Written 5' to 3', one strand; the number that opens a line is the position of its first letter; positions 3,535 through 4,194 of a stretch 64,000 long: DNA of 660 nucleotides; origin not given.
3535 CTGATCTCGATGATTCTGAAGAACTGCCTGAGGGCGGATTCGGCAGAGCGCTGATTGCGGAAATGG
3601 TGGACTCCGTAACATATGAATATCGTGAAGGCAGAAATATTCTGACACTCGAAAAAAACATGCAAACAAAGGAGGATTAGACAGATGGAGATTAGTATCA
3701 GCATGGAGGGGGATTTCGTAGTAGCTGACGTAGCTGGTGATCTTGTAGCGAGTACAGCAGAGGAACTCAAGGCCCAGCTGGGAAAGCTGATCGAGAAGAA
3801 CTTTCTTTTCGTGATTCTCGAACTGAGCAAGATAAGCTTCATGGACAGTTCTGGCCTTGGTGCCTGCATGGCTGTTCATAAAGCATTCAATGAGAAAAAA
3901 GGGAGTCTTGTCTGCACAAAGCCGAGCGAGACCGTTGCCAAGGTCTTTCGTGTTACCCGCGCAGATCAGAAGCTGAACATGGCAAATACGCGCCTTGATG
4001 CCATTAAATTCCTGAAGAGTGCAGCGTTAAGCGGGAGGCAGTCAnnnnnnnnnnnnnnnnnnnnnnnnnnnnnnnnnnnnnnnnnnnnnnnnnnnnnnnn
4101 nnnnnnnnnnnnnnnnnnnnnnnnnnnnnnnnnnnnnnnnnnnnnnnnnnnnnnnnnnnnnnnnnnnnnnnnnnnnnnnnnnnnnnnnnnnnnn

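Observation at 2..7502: Sigma-less partner-switching module wired between a CheA-class kinase, an orphan PilB/GspE ATPase and an HPt-REC-REC-GGDEF cyclase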

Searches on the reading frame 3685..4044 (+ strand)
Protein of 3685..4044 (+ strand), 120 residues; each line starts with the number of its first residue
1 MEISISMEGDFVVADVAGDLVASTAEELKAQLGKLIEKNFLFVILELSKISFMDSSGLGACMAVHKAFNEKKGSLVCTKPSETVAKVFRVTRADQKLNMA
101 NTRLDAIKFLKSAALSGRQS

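Call 4: search_protein_families(library=pfam, proteins=[window:3685-4044:+], max_evalue=0.01)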
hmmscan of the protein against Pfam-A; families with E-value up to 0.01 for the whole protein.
window:3685-4044:+ (120 aa): 2 families
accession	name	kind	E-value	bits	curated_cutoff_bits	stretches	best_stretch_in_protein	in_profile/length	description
PF01740.26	STAS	-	5.2e-15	55.6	22.6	1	9-103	8-103/106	STAS domain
PF13466.11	STAS_2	-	7.1e-09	36.2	29.2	1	16-93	3-79/80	STAS domain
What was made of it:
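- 3685..4047 (+): Single-domain STAS protein (anti-sigma-antagonist family) with the conserved phospho-acceptor motif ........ (Ser55). Pfam STAS 55.6 bits (call 4).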

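Call 13: search_protein_families(library=ncbifam, proteins=[window:3685-4044:+], max_evalue=0.00001)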
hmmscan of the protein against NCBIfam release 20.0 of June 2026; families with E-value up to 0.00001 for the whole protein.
window:3685-4044:+ (120 aa): 3 families
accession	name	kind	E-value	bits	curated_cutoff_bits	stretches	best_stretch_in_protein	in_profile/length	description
TIGR00377.1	ant_ant_sig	superfamily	2e-17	63.1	53.45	1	1-101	3-104/108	anti-sigma factor antagonist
TIGR02886.1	spore_II_AA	equivalog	3.6e-14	52.6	114.75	1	6-102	4-101/106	anti-sigma F factor antagonist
NF008660.1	PRK11660.1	equivalog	8.2e-06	24.5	614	1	6-110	460-565/572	C4-dicarboxylic acid transporter DauA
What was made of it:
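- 3685..4047 (+): NCBIfam ant_ant_sig 63.1 bits, above the 53.45 cut-off (call 13).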

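Call 68: find_homologous_proteins(query=window:3685-4044:+, max_evalue=1e-8)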
Query window:3685-4044:+ (120 aa): 84 proteins with E <= 1e-8 among 106 candidates.
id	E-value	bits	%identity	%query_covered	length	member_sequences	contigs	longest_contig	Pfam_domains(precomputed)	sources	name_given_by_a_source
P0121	7.5e-65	233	94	100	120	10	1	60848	PF01740.27,PF13466.13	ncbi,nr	ncbi:MAG: STAS domain-containing protein [Nitrospirae bacterium]|nr:STAS domain-containing protein [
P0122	8.6e-64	230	93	100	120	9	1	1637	PF01740.27,PF13466.13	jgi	jgi:anti-anti-sigma factor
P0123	4.0e-59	215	90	100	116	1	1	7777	PF01740.27,PF13466.13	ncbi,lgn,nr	ncbi:MAG: STAS domain-containing protein [Nitrospirota bacterium]|nr:STAS domain-containing protein 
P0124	2.8e-58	212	88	98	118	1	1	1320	PF01740.27,PF13466.13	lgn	-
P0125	2.2e-57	209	86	100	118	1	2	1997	PF01740.27,PF13466.13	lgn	-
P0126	1.6e-56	207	81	100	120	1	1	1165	PF01740.27,PF13466.13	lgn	-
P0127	1.5e-54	200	78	100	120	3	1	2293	PF01740.27,PF13466.13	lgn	-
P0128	1.9e-54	200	78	100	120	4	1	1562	PF01740.27,PF13466.13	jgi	jgi:anti-sigma B factor antagonist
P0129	2.2e-51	190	74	100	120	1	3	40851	PF01740.27,PF13466.13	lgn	-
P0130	2.6e-51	190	75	100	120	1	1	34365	PF01740.27,PF13466.13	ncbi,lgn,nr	ncbi:MAG: anti-sigma factor antagonist [Nitrospirae bacterium]|nr:MAG: anti-sigma factor antagonist 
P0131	1.2e-46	175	71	98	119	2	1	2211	PF01740.27,PF13466.13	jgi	-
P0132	1.9e-45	171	70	100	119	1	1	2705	PF01740.27,PF13466.13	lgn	-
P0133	6.9e-45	169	69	100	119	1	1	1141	PF01740.27,PF13466.13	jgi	jgi:anti-sigma B factor antagonist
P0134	3.5e-44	167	73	95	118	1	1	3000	PF01740.27,PF13466.13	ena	-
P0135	4.5e-44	167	67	99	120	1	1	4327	PF01740.27,PF13466.13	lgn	-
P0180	5.3e-30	122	50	98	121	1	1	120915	PF01740.27,PF13466.13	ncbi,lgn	-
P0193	2.5e-26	110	49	92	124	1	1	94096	PF01740.27,PF13466.13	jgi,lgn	jgi:anti-sigma B factor antagonist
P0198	5.7e-24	102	43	93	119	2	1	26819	PF01740.27,PF13466.13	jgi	jgi:anti-sigma B factor antagonist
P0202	8.6e-19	86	42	98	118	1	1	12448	PF01740.27,PF13466.13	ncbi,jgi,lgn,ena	-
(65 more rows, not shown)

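Call 69: find_encoding_contigs(protein=P0180, flank=7000, max_places=1)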
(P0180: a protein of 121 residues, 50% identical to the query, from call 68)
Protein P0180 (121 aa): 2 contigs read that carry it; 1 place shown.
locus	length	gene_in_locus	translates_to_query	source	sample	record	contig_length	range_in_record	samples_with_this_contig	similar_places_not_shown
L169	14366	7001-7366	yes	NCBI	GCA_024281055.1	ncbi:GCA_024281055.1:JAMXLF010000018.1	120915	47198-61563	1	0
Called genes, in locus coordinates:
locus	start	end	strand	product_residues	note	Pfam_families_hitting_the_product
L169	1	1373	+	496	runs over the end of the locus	PF00072:Response_reg, PF00211:Guanylate_cyc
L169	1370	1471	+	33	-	-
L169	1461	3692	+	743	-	PF01627:Hpt, PF02895:H-kinase_dim, PF02518:HATPase_c, PF01584:CheW, PF00072:Response_reg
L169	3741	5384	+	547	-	PF01627:Hpt, PF00072:Response_reg, PF00990:GGDEF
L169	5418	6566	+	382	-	PF00072:Response_reg, PF07228:SpoIIE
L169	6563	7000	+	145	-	PF13581:HATPase_c_2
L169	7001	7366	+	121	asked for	PF01740:STAS, PF13466:STAS_2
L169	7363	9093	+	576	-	PF05157:MshEN, PF00437:T2SSE, PF13401:AAA_22 (faint)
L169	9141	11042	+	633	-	PF05157:MshEN, PF00437:T2SSE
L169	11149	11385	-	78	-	PF04070:DUF378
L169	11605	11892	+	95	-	-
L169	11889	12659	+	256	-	PF12146:Hydrolase_4 (weak), PF00561:Abhydrolase_1 (faint)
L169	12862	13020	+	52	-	-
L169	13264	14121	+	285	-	-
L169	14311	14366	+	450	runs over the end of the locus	PF00515:TPR_1 (faint), PF07719:TPR_2 (faint), PF13414:TPR_11 (faint), PF13424:TPR_12 (faint), PF13428:TPR_14 (faint), PF13432:TPR_16 (faint), PF14559:TPR_19 (faint)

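Call 70: find_encoding_contigs(protein=P0193, flank=7000, max_places=1)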
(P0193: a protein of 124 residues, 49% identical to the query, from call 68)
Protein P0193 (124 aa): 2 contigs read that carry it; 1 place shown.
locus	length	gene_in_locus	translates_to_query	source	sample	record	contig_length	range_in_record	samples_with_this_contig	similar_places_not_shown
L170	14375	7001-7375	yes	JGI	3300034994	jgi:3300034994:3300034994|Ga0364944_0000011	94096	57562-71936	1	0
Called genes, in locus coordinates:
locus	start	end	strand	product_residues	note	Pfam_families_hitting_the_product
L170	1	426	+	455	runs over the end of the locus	PF03916:NrfD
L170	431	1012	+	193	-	PF11821:ActD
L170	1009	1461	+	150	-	PF13442:Cytochrome_CBB3, PF00034:Cytochrom_C (weak)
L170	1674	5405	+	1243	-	PF02743:dCache_1, PF00672:HAMP, PF00989:PAS, PF08447:PAS_3, PF08448:PAS_4, PF13426:PAS_9, PF00512:HisKA, PF02518:HATPase_c, +4 more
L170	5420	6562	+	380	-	PF00072:Response_reg, PF07228:SpoIIE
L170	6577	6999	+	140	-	PF13581:HATPase_c_2, PF02518:HATPase_c (weak)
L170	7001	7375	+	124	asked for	PF01740:STAS, PF13466:STAS_2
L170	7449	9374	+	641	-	PF05157:MshEN (weak), PF00437:T2SSE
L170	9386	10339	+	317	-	PF00072:Response_reg, PF00990:GGDEF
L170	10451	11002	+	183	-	PF02572:CobA_CobO_BtuR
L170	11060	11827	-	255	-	PF01145:Band_7, PF13421:Band_7_1 (weak)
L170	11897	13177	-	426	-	PF25145:NfeD1b_N, PF24961:NfeD_membrane, PF01957:NfeD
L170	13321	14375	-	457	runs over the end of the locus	PF06762:LMF1, PF25179:LMF1_C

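Call 71: find_encoding_contigs(protein=P0198, flank=7000, max_places=1)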
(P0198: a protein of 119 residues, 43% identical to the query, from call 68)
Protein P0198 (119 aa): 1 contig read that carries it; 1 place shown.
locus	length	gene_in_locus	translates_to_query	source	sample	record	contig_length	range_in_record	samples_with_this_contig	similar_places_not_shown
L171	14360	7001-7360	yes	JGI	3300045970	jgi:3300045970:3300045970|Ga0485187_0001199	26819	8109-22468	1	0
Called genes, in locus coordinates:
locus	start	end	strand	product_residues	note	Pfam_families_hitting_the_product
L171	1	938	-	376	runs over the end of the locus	PF04389:Peptidase_M28 (faint), PF01546:Peptidase_M20, PF07687:M20_dimer (weak)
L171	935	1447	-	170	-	PF13527:Acetyltransf_9 (weak), PF00583:Acetyltransf_1, PF13673:Acetyltransf_10 (weak), PF13508:Acetyltransf_7, PF08445:FR47 (weak)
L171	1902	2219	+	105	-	PF04972:BON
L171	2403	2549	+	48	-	-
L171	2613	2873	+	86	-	PF05532:CsbD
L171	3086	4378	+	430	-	PF00512:HisKA (weak), PF02518:HATPase_c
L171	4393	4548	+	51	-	-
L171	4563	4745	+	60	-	-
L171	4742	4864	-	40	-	-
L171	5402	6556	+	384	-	PF00072:Response_reg, PF07228:SpoIIE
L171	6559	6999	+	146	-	PF13581:HATPase_c_2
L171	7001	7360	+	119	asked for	PF01740:STAS, PF13466:STAS_2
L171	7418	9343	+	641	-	PF05157:MshEN (weak), PF00437:T2SSE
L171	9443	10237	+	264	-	PF00582:Usp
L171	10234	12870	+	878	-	PF00690:Cation_ATPase_N, PF00122:E1-E2_ATPase, PF00702:Hydrolase, PF13246:Cation_ATPase, PF00689:Cation_ATPase_C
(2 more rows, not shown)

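Call 72: find_encoding_contigs(protein=P0202, flank=7000, max_places=1)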
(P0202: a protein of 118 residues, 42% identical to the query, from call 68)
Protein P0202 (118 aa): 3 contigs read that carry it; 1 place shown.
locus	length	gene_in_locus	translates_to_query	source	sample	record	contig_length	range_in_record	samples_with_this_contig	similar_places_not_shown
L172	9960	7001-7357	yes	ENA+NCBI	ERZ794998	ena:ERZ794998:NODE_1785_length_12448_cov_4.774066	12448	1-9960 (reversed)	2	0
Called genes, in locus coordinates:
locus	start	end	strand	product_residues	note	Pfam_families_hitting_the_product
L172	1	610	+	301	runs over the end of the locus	PF00015:MCPsignal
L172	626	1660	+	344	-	PF01339:CheB_methylest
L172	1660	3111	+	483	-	PF03705:CheR_N (weak), PF01739:CheR, PF13181:TPR_8 (faint), PF13431:TPR_17 (faint), PF00515:TPR_1 (faint), PF07719:TPR_2 (faint), PF21033:RMD1-3 (faint)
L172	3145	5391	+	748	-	PF01627:Hpt, PF02895:H-kinase_dim (weak), PF02518:HATPase_c, PF01584:CheW, PF00072:Response_reg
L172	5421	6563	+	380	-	PF00072:Response_reg, PF07228:SpoIIE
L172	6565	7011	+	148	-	PF13581:HATPase_c_2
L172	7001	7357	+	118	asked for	PF01740:STAS, PF13466:STAS_2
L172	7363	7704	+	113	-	PF01740:STAS, PF13466:STAS_2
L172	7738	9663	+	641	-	PF05157:MshEN, PF00437:T2SSE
